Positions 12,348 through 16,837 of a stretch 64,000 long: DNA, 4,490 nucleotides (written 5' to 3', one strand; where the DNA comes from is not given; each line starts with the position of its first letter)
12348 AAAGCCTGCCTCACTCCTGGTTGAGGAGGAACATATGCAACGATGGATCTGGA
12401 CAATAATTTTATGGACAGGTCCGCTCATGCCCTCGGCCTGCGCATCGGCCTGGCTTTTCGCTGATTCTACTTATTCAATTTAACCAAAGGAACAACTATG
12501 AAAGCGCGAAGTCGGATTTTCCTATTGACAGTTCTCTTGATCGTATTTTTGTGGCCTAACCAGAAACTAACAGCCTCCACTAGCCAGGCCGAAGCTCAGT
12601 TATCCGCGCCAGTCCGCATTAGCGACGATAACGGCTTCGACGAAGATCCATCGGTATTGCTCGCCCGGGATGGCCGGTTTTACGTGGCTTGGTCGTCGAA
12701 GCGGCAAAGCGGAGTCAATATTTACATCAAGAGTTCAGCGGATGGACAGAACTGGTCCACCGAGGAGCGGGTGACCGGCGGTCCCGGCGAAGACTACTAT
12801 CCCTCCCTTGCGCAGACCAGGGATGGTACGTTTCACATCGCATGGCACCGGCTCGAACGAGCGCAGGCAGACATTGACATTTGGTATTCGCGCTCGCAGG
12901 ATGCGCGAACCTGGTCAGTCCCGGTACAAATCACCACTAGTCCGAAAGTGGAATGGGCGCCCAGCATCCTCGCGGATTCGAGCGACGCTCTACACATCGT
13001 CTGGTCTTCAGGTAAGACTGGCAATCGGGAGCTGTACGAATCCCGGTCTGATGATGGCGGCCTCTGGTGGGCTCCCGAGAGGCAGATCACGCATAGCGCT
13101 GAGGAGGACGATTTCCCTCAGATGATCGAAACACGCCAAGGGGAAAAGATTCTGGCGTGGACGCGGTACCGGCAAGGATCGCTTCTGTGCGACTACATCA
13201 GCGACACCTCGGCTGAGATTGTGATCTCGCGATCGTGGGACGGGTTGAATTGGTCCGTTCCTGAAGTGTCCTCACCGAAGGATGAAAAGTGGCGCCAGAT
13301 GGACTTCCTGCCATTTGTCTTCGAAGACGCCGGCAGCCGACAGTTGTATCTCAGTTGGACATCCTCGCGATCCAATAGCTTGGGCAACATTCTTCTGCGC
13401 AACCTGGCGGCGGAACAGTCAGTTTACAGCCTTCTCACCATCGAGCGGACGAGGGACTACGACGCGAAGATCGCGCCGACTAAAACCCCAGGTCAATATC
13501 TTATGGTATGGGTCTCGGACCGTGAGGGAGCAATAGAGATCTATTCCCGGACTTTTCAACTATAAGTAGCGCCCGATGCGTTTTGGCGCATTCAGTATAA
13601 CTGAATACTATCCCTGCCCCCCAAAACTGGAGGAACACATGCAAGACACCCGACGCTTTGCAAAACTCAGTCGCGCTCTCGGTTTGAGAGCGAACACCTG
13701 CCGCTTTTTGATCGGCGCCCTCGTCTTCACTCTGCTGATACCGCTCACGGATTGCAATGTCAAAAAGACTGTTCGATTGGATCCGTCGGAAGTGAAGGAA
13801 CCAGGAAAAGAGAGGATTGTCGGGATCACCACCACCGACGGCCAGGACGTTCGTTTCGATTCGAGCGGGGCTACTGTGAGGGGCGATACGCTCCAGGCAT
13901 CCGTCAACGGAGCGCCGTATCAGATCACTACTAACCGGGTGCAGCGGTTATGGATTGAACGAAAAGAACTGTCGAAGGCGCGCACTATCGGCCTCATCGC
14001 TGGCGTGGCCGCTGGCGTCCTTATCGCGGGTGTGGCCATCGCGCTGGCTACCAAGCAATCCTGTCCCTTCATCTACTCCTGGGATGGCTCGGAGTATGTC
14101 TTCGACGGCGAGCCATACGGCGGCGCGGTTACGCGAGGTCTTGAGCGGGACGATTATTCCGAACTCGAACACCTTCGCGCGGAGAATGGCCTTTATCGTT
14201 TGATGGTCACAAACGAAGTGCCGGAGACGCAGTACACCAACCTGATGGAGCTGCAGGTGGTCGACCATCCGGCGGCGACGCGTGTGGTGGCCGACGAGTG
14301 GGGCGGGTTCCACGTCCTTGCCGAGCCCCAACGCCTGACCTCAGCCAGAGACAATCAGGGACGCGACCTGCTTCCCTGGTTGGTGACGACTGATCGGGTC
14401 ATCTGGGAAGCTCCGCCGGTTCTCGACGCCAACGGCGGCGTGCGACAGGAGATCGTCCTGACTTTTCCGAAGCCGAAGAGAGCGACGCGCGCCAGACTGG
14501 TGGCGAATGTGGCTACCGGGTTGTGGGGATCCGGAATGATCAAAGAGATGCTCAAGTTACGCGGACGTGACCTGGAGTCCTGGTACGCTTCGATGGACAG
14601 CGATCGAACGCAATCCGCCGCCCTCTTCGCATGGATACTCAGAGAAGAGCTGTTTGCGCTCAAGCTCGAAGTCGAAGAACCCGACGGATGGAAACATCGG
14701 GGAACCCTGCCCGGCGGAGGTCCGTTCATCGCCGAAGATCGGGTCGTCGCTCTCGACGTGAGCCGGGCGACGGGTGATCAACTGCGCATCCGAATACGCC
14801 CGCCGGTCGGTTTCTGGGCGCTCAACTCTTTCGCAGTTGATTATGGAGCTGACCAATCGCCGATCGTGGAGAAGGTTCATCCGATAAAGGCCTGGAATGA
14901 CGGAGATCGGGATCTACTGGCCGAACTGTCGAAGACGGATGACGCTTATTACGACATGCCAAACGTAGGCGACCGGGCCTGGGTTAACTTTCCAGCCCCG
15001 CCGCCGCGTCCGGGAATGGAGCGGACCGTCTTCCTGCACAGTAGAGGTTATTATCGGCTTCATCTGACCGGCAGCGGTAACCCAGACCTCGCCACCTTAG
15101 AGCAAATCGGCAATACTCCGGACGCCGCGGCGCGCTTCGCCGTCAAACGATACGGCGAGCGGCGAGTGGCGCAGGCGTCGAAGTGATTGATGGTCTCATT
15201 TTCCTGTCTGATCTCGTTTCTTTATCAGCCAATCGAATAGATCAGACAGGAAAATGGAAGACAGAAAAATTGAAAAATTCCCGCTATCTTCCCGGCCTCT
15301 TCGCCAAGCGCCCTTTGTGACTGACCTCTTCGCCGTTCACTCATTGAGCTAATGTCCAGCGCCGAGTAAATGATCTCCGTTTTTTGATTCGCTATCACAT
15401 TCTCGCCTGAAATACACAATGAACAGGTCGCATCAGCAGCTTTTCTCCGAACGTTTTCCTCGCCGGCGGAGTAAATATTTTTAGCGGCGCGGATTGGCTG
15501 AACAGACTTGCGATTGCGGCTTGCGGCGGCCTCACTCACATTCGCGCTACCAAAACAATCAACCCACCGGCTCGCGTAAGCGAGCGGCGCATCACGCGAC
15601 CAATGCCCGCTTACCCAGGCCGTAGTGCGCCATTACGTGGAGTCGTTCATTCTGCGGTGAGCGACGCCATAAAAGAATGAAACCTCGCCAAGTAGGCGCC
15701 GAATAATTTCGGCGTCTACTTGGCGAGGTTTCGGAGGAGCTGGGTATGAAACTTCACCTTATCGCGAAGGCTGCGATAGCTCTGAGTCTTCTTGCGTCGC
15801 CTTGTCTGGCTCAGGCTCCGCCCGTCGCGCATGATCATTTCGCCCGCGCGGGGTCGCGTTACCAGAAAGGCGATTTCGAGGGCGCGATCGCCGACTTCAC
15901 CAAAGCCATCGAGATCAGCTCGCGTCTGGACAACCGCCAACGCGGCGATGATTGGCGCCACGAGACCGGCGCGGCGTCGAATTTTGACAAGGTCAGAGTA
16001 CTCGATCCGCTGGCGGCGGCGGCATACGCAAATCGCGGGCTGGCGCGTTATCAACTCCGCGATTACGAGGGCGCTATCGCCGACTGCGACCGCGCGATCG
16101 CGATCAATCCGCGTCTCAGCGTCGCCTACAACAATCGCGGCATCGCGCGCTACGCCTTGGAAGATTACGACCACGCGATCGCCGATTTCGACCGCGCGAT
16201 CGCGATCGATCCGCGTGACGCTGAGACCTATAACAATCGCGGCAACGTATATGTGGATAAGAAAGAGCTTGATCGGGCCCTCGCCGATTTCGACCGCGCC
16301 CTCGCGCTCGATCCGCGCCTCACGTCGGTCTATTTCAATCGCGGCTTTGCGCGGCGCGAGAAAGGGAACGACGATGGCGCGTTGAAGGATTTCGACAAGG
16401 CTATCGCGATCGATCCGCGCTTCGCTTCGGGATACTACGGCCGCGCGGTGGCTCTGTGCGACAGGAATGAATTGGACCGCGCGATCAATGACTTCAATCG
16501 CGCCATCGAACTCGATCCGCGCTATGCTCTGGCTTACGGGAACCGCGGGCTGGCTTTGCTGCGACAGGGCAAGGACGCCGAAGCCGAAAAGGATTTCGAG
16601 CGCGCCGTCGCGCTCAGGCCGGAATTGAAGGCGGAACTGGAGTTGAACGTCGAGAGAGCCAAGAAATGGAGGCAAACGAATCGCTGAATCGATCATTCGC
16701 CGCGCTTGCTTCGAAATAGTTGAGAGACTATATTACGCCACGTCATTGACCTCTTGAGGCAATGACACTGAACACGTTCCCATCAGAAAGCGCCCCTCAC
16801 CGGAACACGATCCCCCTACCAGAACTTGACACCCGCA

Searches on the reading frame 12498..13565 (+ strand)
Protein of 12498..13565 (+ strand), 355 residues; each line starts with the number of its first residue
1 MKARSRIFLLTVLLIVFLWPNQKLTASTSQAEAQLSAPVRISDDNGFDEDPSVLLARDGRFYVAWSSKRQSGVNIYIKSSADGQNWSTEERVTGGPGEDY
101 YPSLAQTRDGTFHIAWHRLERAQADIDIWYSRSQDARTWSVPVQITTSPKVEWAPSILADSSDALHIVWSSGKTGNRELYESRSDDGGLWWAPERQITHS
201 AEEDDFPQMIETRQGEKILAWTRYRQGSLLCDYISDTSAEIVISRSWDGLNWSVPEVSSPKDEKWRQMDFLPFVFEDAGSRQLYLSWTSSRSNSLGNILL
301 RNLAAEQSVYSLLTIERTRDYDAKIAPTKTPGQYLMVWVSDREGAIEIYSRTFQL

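Call 13: search_protein_families(library=pfam, proteins=[window:12498-13565:+])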
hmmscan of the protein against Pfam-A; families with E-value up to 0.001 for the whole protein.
window:12498-13565:+ (355 aa): 4 families
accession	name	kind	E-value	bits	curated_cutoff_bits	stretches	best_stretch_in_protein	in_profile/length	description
PF13088.12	BNR_2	-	1.3e-09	38.3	31.4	1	123-323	15-200/277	BNR repeat-like domain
PF15892.11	BNR_4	-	4.1e-06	26.8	27.3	1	54-140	109-194/272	BNR repeat-containing family member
PF04616.20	Glyco_hydro_43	-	5.2e-06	26.4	32.2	1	45-195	7-166/288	Glycosyl hydrolases family 43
PF07676.18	PD40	-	0.00049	20.4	20.9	0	336-349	23-37/38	WD40-like Beta Propeller Repeat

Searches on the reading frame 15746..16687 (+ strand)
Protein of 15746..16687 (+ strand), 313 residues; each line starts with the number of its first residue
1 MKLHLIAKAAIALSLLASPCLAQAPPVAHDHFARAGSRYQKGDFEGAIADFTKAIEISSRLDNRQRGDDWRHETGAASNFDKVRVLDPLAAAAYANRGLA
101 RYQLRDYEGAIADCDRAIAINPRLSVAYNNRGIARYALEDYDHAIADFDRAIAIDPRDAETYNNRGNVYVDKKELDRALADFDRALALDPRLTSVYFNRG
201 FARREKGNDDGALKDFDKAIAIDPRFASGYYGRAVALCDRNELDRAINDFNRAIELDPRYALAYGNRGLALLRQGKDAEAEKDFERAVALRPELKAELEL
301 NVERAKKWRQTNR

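Call 13: search_protein_families(library=pfam, proteins=[window:15746-16687:+])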
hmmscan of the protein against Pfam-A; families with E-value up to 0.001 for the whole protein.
window:15746-16687:+ (313 aa): 16 families
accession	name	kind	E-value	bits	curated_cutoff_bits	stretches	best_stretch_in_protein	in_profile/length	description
PF00515.34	TPR_1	-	7.2e-61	200.1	27.8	6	159-191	1-33/34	Tetratricopeptide repeat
PF07719.23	TPR_2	-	1.5e-52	171.8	27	6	159-191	1-33/34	Tetratricopeptide repeat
PF13414.12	TPR_11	-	2.5e-47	158.7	26.8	5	236-275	3-42/42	TPR repeat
PF13181.12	TPR_8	-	1e-36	122.4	25.7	2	159-190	1-32/34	Tetratricopeptide repeat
PF13431.12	TPR_17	-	4.5e-31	104.9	24.4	3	250-281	2-33/34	Tetratricopeptide repeat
PF13371.12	TPR_9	-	1.1e-27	96.3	35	4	167-225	3-61/73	Tetratricopeptide repeat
PF13432.12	TPR_16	-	1e-26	93.4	32.7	4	231-292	1-62/65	Tetratricopeptide repeat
PF13424.12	TPR_12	-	2.3e-22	79.4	30.1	3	227-292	3-76/77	Tetratricopeptide repeat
PF13374.12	TPR_10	-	1.7e-18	66.4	27.5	1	261-291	2-32/42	Tetratricopeptide repeat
PF13428.12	TPR_14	-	4.8e-14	51.9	23.5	0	131-166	7-42/44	Tetratricopeptide repeat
PF14559.12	TPR_19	-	5.1e-11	43.2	25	1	137-190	3-56/68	Tetratricopeptide repeat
PF13174.12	TPR_6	-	8.1e-10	39.1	26.3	0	195-224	2-31/33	Tetratricopeptide repeat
PF01239.28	PPTA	-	4.3e-08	32.8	29.5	0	141-168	1-28/32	Protein prenyltransferase alpha subunit repeat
PF23914.1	TPR_CcmH_CycH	-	0.00016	22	42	0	156-195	47-86/158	Cytochrome c-type biogenesis protein H TPR domain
PF10516.15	SHNi-TPR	-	0.00029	20.7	21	0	44-57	17-30/38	SHNi-TPR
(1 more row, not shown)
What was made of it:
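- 15746..16687 (+): TPR gene B (313 aa). Pfam TPR_1 E = 7e-61 (call 13).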

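Call 14: find_encoding_contigs(protein=window:15746-16687:+, flank=10000, max_places=10)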
Protein window:15746-16687:+ (313 aa): 4 contigs read that carry it; 3 places shown.
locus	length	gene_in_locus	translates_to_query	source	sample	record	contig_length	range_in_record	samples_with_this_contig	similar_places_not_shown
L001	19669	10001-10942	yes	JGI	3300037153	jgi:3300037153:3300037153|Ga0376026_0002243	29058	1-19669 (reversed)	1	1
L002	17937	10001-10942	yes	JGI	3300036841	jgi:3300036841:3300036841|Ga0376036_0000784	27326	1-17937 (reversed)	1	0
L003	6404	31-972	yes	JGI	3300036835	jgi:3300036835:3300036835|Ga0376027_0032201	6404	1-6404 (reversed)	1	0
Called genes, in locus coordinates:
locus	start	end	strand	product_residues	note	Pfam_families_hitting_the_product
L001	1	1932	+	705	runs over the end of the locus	-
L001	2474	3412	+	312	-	-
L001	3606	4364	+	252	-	PF04542:Sigma70_r2 (weak), PF08281:Sigma70_r4_2 (faint)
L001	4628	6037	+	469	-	PF00069:Pkinase, PF07714:PK_Tyr_Ser-Thr, PF24814:WD40_Prp19, PF25174:Beta-prop_THOC3, PF25173:Beta-prop_WDR3_1st, PF24807:WD40_CDC20-Fz, PF24817:WD40_WDHD1_1st, PF23381:Beta-prop_IFT122_1st, +10 more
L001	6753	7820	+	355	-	PF13088:BNR_2 (faint), PF22847:Glyco_hydro_43_rel (faint), PF15892:BNR_4 (faint), PF04616:Glyco_hydro_43 (faint)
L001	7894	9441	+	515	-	-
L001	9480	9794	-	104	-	-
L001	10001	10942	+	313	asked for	-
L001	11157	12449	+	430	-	PF07995:GSDH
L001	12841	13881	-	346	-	-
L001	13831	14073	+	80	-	PF07282:Cas12f1-like_TNB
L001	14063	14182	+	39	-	-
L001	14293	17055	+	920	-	PF23914:TPR_CcmH_CycH (faint), PF13429:TPR_15 (faint), PF13428:TPR_14 (faint), PF25474:TPR_TmcB (faint), PF13176:TPR_7 (faint), PF13181:TPR_8 (faint), PF00515:TPR_1 (faint), PF14559:TPR_19, +3 more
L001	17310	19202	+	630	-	PF01011:PQQ (faint), PF23727:Beta-prop_FAM234A_B (faint), PF25293:Beta-prop_EMC1_N (faint), PF13360:PQQ_2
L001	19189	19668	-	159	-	?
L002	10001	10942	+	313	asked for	-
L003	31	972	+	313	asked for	-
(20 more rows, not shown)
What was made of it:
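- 15746..16687 (+): The identical protein is on JGI soil contigs (call 14).
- JGI gene callers annotated a 104-aa antisense ORF in copy B (call 14).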

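Call 16: find_related_loci(query=window:15746-16684:+, collection=genome_contigs, flank=6000)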
Query window:15746-16684:+ (313 aa) in genome_contigs; peptide patterns used: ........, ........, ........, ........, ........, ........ (x = any residue, [..] = any of these).
388 stretches matched a pattern; 173 encode a relative of the query (tblastn E <= 1e-3); the best 80 are kept; 80 distinct loci.
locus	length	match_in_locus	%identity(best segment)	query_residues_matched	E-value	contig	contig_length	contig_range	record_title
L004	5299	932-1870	81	1-313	1e-165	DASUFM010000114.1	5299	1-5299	MAG TPA_asm: Blastocatellia bacterium isolate SMAG_U1379 k141_1991923, whole genome shotgun sequence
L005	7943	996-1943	73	1-313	2e-152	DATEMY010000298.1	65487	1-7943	MAG TPA_asm: Blastocatellia bacterium isolate SMAG_U8955 k141_100921, whole genome shotgun sequence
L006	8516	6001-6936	78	1-313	4e-152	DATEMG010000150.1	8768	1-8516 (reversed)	MAG TPA_asm: Blastocatellia bacterium isolate SMAG_U8936 k141_1884545, whole genome shotgun sequence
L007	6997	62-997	78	1-313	4e-151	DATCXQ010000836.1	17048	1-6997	MAG TPA_asm: Blastocatellia bacterium isolate SMAG_U7443 k141_937041, whole genome shotgun sequence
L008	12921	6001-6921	47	11-313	2e-66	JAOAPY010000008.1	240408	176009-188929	MAG: Acidobacteria bacterium isolate RYN_26 scaffold_19331, whole genome shotgun sequence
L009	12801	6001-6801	40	32-293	3e-56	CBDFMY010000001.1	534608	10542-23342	MAG: Candidatus Poriferihabitaceae bacterium isolate 6ea70c23-f6ae-4937-b9b1-d70173c59256 genome assembly, contig: conti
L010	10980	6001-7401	44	8-293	2e-55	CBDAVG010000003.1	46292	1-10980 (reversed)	MAG: uncultured candidatus Porisulfidus sp. isolate b077468b-a020-405f-b790-8ad8e597f481 genome assembly, contig: contig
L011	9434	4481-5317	43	34-307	2e-54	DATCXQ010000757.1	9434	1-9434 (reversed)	MAG TPA_asm: Blastocatellia bacterium isolate SMAG_U7443 k141_1002752, whole genome shotgun sequence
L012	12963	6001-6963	39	25-299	6e-54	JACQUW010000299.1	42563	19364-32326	MAG: Deltaproteobacteria bacterium isolate NC_groundwater_1447_Ag_S-0.65um_55_23 S_p65_S5_coassembly_k141_3878040, whole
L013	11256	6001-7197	41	21-294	1e-53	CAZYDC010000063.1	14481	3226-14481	MAG TPA_asm: uncultured Planctomycetaceae bacterium isolate binchicken_co3_550 genome assembly, contig: NODE_13525_lengt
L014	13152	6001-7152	45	25-294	5e-51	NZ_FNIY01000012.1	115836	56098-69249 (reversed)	Phyllobacterium sp. OV277, whole genome shotgun sequence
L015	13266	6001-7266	37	18-294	3e-50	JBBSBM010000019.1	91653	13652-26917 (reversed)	MAG: Aggregatilineales bacterium isolate La6_metabat2.133 La6_metabat2.133_K_630384_L_91653_cov_34.1076, whole genome sh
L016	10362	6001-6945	41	34-295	6e-48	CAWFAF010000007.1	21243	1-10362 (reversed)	MAG: uncultured Planctomycetaceae bacterium isolate MFD00822.bin.3.221 genome assembly, contig: contig_108900, whole gen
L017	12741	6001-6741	38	25-306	7e-47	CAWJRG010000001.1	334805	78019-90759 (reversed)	MAG: uncultured bacterium isolate MFD03726.bin.1.65 genome assembly, contig: contig_10, whole genome shotgun sequence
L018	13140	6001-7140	36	25-294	3e-45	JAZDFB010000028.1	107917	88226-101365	MAG: Planctomycetota bacterium isolate MEGAHIT-group-0.182 k141_20395101, whole genome shotgun sequence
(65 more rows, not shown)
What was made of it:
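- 15746..16687 (+): It is 73-81% identical to proteins of four Blastocatellia MAG species (call 16).
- Source organism and the same contig in JGI soil samples (calls 14, 16).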

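Call 49: find_homologous_proteins(query=window:15746-16684:+, max_evalue=1e-60)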
Query window:15746-16684:+ (313 aa): 67 proteins with E <= 1e-60 among 8000 candidates.
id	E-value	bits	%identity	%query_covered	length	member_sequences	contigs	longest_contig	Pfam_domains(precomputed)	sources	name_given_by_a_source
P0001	1.4e-152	525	78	100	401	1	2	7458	PF13431.13,PF13414.13,PF13428.13,PF13374.13,PF14559.13,PF25575.1,PF13371.13,PF00515.35,PF13424.13,PF13432.13,PF13181.13,PF07719.24,PF13174.13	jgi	jgi:tetratricopeptide (TPR) repeat protein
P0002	1.3e-110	388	61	72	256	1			PF03704.24,PF13431.13,PF13414.13,PF13428.13,PF13374.13,PF14559.13,PF13371.13,PF00515.35,PF13424.13,PF21033.5,PF13432.13,PF13181.13,PF07719.24,PF13174.13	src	-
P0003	6.6e-97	343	70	73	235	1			PF13431.13,PF13414.13,PF13176.13,PF13428.13,PF13374.13,PF14559.13,PF25575.1,PF13371.13,PF00515.35,PF13424.13,PF13432.13,PF13181.13,PF07719.24,PF13174.13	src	-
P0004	4.5e-93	330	36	84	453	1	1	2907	PF13431.13,PF13414.13,PF25570.2,PF12569.15,PF13428.13,PF13374.13,PF14559.13,PF24575.2,PF13371.13,PF00515.35,PF13424.13,PF13432.13,PF13181.13,PF07719.24,PF13174.13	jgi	jgi:tetratricopeptide (TPR) repeat protein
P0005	1.1e-89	319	74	65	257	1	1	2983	PF13431.13,PF13414.13,PF13428.13,PF13374.13,PF14559.13,PF13371.13,PF00515.35,PF13424.13,PF13432.13,PF13181.13,PF01239.29,PF07719.24,PF13174.13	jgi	jgi:tetratricopeptide (TPR) repeat protein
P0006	3.9e-84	301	52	99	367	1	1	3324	PF13431.13,PF13414.13,PF12569.15,PF13428.13,PF13374.13,PF14559.13,PF10516.16,PF13371.13,PF00515.35,PF13424.13,PF13432.13,PF13181.13,PF01239.29,PF07719.24,PF13174.13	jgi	jgi:tetratricopeptide (TPR) repeat protein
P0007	1.4e-81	292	51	99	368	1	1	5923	PF13431.13,PF13414.13,PF12569.15,PF13428.13,PF13374.13,PF14559.13,PF13371.13,PF00515.35,PF13424.13,PF13432.13,PF13181.13,PF07719.24,PF13174.13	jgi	jgi:tetratricopeptide (TPR) repeat protein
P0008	2.6e-81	291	69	65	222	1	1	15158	PF14559.13,PF13431.13,PF13414.13,PF13371.13,PF00515.35,PF13424.13,PF13432.13,PF13428.13,PF13181.13,PF07719.24,PF13374.13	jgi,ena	-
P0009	1.1e-80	289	38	94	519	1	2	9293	PF13431.13,PF23914.2,PF13414.13,PF13428.13,PF14559.13,PF13371.13,PF00515.35,PF13424.13,PF13432.13,PF13181.13,PF01239.29,PF07719.24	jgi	jgi:tetratricopeptide (TPR) repeat protein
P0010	1.4e-78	282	32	83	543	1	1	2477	PF13431.13,PF23914.2,PF13414.13,PF13176.13,PF13428.13,PF14559.13,PF13371.13,PF00515.35,PF13424.13,PF13432.13,PF13181.13,PF01239.29,PF07719.24,PF13174.13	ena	-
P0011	2.1e-77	279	73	57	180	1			PF14559.13,PF13431.13,PF13414.13,PF13371.13,PF00515.35,PF13424.13,PF13432.13,PF13428.13,PF13181.13,PF07719.24,PF13374.13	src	-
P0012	1.4e-76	276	41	72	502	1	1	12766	PF13414.13,PF12569.15,PF13374.13,PF24575.2,PF00515.35,PF13424.13,PF13429.13,PF07719.24,PF13174.13,PF20308.5,PF25063.1,PF13431.13,PF23914.2,PF25062.2,PF13428.13,PF25064.2,PF14559.13,PF25575.1,PF10516.16,PF13371.13,PF17874.8,PF12895.14,PF21033.5,PF13432.13,PF13181.13,PF01239.29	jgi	-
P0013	3.9e-76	274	38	93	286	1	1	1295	PF03704.24,PF13431.13,PF13414.13,PF13176.13,PF13428.13,PF14559.13,PF24575.2,PF13371.13,PF00515.35,PF13424.13,PF13432.13,PF13181.13,PF01239.29,PF07719.24,PF13174.13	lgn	-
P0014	4.7e-76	274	48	96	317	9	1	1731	PF13431.13,PF13414.13,PF13428.13,PF14559.13,PF24575.2,PF13371.13,PF00515.35,PF13424.13,PF13432.13,PF13181.13,PF07719.24,PF13174.13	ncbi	-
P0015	2.3e-75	272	48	96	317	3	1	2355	PF13431.13,PF13414.13,PF13428.13,PF14559.13,PF13371.13,PF00515.35,PF13424.13,PF13432.13,PF13181.13,PF01239.29,PF07719.24,PF13174.13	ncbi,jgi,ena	-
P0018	8.2e-73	264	48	92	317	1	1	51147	PF13431.13,PF13414.13,PF13428.13,PF13374.13,PF14559.13,PF13371.13,PF00515.35,PF13424.13,PF13432.13,PF13181.13,PF01239.29,PF07719.24,PF13174.13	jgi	jgi:tetratricopeptide (TPR) repeat protein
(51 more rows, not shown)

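Call 50: find_encoding_contigs(protein=P0018, flank=3000, max_places=3)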
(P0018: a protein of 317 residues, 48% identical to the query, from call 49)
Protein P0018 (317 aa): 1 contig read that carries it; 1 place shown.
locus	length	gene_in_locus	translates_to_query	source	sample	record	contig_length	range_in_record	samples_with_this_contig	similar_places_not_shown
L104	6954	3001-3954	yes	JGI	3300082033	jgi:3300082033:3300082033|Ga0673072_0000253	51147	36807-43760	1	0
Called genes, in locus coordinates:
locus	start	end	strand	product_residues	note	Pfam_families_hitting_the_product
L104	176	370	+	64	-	-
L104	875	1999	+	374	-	PF06580:His_kinase, PF02518:HATPase_c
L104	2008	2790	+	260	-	PF00072:Response_reg, PF04397:LytTR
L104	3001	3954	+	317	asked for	PF00515:TPR_1 (weak), PF13414:TPR_11, PF00515:TPR_1 (weak), PF13414:TPR_11 (weak), PF00515:TPR_1 (weak), PF00515:TPR_1, PF13414:TPR_11, PF13371:TPR_9, +13 more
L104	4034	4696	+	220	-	-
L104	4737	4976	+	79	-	-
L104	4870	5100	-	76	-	-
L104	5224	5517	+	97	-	PF13683:rve_3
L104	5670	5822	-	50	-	PF06736:TMEM175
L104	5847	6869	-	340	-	PF12852:Cupin_6, PF12833:HTH_18, PF00165:HTH_AraC (weak)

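Call 51: find_encoding_contigs(protein=P0007, flank=3000, max_places=3)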
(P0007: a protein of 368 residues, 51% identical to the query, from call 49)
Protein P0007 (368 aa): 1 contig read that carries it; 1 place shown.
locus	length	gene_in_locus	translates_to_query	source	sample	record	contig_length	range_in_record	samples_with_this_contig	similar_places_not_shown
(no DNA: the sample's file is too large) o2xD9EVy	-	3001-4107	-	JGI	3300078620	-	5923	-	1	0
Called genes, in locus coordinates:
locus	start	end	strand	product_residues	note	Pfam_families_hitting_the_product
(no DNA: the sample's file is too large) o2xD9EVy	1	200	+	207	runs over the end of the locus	PF04542:Sigma70_r2, PF08281:Sigma70_r4_2, PF04545:Sigma70_r4 (weak)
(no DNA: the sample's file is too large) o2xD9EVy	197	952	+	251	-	-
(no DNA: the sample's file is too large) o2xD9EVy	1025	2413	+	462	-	-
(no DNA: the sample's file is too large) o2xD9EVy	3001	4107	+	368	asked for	PF00515:TPR_1, PF13414:TPR_11, PF00515:TPR_1, PF13432:TPR_16, PF13414:TPR_11, PF13414:TPR_11, PF00515:TPR_1, PF07719:TPR_2, +19 more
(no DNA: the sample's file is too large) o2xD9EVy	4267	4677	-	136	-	?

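Call 52: find_encoding_contigs(protein=P0006, flank=3000, max_places=3)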
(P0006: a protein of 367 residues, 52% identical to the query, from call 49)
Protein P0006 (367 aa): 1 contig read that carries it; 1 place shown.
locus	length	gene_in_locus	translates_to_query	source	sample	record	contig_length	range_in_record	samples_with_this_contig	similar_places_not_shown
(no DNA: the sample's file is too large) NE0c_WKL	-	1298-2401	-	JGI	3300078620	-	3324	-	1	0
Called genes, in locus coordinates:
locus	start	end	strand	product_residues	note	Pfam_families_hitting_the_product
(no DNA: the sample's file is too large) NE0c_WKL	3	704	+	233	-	?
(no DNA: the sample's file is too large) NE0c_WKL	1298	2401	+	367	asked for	PF00515:TPR_1, PF13432:TPR_16, PF13414:TPR_11, PF00515:TPR_1, PF13414:TPR_11, PF13371:TPR_9, PF13414:TPR_11, PF00515:TPR_1, +23 more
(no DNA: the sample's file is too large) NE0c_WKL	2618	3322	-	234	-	?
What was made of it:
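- Tried and rejected: Two contigs with 51-52% identical TPR genes have ~590-nt upstream gaps, but no DNA could be retrieved (calls 51, 52).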
